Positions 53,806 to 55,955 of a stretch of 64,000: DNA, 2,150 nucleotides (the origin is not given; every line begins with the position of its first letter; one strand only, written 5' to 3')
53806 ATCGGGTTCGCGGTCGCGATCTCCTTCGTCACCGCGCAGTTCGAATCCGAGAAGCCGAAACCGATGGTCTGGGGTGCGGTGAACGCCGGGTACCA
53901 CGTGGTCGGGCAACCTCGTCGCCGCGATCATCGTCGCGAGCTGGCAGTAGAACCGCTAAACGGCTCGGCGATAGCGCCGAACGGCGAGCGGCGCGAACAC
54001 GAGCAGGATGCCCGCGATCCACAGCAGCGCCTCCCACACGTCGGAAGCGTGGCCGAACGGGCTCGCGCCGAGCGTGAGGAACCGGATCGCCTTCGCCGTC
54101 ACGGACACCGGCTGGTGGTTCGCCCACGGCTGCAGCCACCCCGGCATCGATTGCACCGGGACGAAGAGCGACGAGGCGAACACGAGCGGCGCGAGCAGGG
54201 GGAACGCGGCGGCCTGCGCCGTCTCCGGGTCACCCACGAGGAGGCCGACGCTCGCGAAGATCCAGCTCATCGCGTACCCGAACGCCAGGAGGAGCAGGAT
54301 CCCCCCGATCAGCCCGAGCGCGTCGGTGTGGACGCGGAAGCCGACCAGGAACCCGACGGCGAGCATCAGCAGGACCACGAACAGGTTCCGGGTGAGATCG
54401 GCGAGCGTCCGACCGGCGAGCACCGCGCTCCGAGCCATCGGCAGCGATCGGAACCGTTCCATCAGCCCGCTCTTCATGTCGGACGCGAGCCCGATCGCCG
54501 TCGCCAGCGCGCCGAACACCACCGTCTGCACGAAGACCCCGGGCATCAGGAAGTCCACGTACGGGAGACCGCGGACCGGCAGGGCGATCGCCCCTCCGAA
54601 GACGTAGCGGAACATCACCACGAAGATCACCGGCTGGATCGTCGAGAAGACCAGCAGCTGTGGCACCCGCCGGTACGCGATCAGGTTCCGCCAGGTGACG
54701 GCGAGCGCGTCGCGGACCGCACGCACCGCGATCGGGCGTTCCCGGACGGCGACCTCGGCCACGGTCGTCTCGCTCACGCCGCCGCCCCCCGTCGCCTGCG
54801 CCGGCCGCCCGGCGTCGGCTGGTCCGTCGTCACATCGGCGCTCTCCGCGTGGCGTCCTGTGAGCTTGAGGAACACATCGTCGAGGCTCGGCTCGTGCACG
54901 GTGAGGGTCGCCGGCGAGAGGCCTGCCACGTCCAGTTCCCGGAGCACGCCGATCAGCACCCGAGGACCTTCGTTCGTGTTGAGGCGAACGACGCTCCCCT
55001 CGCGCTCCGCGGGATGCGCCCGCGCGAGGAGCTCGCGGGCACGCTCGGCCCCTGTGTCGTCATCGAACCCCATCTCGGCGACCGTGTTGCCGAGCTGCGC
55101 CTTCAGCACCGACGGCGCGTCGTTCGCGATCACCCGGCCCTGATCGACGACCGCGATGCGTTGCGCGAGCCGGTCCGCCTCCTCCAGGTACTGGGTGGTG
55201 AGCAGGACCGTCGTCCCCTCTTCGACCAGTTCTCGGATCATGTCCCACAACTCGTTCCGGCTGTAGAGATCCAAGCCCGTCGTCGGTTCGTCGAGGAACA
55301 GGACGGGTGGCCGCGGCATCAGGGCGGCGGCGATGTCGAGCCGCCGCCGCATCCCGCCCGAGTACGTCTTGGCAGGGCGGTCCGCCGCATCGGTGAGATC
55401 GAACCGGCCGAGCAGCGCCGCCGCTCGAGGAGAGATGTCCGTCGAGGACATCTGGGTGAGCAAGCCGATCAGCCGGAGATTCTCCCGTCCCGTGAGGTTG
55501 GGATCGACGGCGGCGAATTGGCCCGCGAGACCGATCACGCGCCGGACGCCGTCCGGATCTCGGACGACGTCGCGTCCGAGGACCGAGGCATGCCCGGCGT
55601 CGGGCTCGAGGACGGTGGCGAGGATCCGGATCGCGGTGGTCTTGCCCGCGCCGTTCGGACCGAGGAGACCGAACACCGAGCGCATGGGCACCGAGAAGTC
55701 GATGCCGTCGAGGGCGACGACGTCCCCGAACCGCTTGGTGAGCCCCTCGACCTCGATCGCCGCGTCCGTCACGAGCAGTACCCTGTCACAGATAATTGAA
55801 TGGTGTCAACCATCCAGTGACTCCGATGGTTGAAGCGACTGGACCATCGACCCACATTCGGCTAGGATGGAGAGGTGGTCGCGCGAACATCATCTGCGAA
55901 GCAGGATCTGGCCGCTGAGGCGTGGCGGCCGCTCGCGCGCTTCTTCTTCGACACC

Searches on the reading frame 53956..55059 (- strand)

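Call 24: search_protein_families(library=pfam, proteins=[window:53956-55059:-], max_evalue=0.001)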
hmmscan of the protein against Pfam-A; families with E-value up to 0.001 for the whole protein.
window:53956-55059:- (367 aa): 2 families
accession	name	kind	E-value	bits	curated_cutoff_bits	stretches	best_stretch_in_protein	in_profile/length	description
PF01061.29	ABC2_membrane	-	1.5e-26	93.7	26.9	1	119-326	4-207/211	ABC-2 type transporter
PF12698.13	ABC2_membrane_3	-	8.3e-19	68.3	31.6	1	167-360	160-346/347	ABC-2 family transporter protein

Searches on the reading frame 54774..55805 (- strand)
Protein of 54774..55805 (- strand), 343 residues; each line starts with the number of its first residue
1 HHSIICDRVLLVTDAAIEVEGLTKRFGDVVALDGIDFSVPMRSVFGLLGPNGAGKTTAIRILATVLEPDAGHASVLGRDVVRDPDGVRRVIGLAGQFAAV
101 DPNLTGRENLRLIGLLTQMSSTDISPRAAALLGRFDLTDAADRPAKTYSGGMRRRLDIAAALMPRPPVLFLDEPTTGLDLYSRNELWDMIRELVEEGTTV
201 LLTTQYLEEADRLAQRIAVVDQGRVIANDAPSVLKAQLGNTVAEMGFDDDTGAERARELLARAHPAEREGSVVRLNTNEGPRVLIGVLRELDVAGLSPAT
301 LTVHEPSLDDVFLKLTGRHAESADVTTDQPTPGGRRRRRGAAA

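Call 24: search_protein_families(library=pfam, proteins=[window:54774-55805:-], max_evalue=0.001)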
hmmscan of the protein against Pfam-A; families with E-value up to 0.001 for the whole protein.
window:54774-55805:- (343 aa): 3 families
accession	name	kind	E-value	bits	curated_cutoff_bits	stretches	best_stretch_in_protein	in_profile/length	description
PF00005.33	ABC_tran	-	4.5e-29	102.2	25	1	32-176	1-137/137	ABC transporter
PF13304.12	AAA_21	-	3.8e-13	50.6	27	1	127-205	220-298/304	AAA domain, putative AbiEii toxin, Type IV TA system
PF13732.12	DrrA1-3_C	-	0.0001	23.4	27.4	1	234-315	6-80/81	ATP-binding protein DrrA1-3-like, C-terminal domain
